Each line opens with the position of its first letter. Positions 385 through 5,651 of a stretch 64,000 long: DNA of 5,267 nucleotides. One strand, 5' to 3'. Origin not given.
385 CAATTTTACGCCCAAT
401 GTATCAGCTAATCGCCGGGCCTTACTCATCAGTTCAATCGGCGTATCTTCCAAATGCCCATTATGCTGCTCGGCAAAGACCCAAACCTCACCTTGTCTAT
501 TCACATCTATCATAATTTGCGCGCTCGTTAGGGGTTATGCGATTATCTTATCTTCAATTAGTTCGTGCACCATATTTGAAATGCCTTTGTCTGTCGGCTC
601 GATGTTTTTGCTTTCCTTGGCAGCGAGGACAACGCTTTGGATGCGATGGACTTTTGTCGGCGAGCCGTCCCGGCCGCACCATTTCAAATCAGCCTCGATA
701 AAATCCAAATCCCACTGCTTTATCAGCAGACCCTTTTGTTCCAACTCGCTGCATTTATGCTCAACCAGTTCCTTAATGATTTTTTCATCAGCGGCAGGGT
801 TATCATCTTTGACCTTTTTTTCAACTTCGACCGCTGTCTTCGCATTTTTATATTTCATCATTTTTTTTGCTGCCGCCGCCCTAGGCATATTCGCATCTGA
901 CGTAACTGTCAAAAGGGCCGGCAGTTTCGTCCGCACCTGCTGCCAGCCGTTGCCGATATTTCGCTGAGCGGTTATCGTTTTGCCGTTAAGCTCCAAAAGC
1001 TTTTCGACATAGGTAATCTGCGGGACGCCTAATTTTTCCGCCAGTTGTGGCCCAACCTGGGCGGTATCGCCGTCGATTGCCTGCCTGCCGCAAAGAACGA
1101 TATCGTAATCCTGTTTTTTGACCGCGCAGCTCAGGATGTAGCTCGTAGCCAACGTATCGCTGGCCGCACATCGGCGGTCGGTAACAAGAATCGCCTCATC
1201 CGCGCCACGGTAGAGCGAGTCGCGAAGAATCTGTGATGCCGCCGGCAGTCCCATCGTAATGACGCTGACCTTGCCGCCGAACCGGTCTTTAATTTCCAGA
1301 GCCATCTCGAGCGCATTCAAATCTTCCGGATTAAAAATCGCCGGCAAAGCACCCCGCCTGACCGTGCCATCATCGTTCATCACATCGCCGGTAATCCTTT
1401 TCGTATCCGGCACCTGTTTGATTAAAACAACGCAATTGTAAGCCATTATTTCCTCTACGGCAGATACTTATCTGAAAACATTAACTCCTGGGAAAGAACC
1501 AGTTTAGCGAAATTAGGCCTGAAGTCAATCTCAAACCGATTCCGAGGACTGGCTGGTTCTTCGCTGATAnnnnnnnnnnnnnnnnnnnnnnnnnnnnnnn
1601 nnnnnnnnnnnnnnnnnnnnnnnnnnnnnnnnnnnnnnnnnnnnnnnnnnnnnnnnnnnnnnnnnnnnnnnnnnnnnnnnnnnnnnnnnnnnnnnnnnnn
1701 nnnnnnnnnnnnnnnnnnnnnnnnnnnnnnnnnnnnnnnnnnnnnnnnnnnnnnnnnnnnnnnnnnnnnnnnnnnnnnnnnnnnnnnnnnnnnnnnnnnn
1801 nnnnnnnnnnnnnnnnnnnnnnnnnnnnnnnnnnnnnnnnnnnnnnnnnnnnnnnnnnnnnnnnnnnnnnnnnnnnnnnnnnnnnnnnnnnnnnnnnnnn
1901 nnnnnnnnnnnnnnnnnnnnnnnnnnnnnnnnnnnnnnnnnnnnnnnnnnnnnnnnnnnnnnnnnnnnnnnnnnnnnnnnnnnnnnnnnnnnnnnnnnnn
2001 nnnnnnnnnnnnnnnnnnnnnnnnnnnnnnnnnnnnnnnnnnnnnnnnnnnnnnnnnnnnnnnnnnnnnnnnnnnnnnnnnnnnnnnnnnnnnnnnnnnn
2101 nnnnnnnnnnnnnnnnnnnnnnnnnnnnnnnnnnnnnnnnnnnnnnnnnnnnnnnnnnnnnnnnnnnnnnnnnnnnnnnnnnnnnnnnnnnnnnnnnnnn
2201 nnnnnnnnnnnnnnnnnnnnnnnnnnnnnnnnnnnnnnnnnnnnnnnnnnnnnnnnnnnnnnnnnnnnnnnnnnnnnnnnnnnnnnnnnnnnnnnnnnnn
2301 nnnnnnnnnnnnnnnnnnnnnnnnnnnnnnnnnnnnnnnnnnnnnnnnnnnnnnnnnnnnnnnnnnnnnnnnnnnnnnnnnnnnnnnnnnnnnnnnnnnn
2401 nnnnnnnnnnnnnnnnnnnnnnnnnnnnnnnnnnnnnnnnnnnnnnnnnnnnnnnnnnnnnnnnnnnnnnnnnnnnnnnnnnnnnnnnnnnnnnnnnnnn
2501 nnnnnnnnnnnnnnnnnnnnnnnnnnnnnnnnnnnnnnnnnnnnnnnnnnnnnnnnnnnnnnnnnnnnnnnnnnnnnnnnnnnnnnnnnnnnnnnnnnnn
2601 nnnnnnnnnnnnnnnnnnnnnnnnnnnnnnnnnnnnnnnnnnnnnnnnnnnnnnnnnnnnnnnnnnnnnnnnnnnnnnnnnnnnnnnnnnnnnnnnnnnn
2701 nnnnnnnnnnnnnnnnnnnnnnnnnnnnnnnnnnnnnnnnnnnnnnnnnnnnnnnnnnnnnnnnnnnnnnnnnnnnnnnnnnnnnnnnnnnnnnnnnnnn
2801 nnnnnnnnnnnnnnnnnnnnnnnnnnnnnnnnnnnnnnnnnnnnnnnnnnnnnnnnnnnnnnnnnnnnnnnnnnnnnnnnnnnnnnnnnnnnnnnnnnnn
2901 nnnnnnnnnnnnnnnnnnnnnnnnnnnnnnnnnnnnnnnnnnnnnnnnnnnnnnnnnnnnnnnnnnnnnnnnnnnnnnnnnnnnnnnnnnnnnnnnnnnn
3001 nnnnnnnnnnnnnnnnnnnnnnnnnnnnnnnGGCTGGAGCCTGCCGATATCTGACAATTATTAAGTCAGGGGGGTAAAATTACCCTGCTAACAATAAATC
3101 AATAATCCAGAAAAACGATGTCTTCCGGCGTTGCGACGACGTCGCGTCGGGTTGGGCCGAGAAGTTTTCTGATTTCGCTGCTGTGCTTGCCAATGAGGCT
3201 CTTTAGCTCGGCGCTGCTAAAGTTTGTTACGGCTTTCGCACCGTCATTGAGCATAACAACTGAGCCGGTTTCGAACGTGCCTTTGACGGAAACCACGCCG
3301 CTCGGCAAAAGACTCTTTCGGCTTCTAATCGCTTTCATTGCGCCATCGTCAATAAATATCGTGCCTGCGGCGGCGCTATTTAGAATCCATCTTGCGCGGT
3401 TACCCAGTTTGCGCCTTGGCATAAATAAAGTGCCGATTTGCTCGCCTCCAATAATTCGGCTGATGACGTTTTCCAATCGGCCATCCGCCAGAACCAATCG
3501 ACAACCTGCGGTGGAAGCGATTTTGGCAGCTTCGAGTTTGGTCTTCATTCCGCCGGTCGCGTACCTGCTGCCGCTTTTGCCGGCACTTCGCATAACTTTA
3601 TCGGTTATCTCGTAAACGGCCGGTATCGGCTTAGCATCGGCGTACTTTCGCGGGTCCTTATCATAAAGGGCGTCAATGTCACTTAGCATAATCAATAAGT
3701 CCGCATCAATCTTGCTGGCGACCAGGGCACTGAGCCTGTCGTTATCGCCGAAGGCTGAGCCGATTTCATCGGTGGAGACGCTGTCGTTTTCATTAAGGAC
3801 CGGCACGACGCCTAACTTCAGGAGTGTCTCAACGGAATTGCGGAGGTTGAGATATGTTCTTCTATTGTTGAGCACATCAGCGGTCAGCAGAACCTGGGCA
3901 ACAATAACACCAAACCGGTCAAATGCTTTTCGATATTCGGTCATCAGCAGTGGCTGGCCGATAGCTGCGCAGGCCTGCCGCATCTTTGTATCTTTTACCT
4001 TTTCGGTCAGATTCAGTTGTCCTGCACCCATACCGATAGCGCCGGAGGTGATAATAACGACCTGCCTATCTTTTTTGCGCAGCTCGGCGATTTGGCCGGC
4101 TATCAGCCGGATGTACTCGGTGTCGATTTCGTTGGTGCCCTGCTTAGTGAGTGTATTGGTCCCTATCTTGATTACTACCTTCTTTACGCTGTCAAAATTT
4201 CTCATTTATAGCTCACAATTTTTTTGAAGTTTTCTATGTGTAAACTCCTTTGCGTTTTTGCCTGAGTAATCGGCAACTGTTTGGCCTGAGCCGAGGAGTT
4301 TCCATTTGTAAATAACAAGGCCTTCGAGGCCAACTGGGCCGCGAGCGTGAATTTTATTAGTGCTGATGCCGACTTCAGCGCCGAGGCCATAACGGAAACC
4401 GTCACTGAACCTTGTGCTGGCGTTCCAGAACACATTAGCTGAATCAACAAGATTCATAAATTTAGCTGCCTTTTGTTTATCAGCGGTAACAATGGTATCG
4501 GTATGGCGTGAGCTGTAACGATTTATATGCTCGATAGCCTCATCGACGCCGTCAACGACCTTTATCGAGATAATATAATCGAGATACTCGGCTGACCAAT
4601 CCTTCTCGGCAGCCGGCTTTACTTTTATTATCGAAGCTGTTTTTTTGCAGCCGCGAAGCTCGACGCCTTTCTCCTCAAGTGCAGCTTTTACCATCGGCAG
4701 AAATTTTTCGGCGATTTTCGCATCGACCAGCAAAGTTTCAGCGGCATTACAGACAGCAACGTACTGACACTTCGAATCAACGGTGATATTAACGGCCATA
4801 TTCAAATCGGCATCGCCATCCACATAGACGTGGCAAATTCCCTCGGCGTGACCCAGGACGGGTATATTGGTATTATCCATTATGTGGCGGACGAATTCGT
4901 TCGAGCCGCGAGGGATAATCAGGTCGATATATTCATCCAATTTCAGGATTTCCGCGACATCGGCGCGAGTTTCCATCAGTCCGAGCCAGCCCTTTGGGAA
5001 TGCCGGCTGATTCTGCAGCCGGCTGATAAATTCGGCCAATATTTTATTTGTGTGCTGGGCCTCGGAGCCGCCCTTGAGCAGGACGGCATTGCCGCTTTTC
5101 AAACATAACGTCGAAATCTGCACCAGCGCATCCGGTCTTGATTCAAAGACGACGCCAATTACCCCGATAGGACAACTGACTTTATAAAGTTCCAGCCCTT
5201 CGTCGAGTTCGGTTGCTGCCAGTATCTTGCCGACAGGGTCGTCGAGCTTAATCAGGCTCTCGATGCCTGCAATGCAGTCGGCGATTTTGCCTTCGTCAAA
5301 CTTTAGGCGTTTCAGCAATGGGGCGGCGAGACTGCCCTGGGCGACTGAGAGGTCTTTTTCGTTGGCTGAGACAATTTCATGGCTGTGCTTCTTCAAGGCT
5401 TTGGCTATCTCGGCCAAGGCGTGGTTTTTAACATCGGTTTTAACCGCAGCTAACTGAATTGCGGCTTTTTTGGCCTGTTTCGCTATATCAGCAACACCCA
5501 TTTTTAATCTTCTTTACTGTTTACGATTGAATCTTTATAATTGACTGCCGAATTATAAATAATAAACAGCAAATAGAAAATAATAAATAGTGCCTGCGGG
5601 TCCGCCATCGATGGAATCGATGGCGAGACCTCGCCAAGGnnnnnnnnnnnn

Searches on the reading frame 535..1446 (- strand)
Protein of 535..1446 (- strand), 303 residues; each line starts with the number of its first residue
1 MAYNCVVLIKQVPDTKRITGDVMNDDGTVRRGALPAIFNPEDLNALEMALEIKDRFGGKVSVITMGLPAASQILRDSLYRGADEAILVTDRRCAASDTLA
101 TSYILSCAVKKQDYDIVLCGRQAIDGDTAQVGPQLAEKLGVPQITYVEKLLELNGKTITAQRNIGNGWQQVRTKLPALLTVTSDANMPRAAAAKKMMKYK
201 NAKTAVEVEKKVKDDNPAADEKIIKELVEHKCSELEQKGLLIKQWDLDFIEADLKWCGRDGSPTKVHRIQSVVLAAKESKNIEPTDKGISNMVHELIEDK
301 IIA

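Call 64: search_protein_families(library=pfam, proteins=[window:535-1446:-], max_evalue=0.00001)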
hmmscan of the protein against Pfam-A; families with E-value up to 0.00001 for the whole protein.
window:535-1446:- (303 aa): 1 family
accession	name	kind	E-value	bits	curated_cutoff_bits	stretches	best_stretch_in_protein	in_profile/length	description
PF01012.27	ETF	-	1.4e-42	145.9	26.7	1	29-195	4-171/181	Electron transfer flavoprotein domain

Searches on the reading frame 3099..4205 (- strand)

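Call 64: search_protein_families(library=pfam, proteins=[window:3099-4205:-], max_evalue=0.00001)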
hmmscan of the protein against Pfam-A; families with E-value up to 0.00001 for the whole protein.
window:3099-4205:- (368 aa): 2 families
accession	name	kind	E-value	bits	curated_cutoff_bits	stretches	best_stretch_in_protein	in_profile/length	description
PF00696.33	AA_kinase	-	3.1e-45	155.2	24.9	1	8-240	1-233/234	Amino acid kinase family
PF01472.26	PUA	-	1.6e-14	54.1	24.8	1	281-348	1-73/74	PUA domain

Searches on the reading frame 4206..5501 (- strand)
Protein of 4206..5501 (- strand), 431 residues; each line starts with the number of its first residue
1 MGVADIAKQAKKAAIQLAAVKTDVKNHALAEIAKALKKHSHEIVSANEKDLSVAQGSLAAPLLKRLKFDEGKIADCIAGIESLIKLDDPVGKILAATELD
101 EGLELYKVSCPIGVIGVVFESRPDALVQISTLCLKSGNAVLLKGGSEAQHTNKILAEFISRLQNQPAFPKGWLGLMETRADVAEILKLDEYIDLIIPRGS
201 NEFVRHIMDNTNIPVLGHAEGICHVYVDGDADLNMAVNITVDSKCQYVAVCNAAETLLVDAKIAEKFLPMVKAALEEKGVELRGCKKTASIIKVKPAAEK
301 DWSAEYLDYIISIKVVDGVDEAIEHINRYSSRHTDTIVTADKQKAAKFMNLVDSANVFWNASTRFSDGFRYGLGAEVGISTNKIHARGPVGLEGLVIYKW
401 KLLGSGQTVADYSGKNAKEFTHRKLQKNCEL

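Call 64: search_protein_families(library=pfam, proteins=[window:4206-5501:-], max_evalue=0.00001)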
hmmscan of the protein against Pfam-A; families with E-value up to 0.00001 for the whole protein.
window:4206-5501:- (431 aa): 1 family
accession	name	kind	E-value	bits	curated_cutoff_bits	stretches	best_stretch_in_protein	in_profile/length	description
PF00171.27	Aldedh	-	3.6e-20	72.4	23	1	4-277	32-295/461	Aldehyde dehydrogenase family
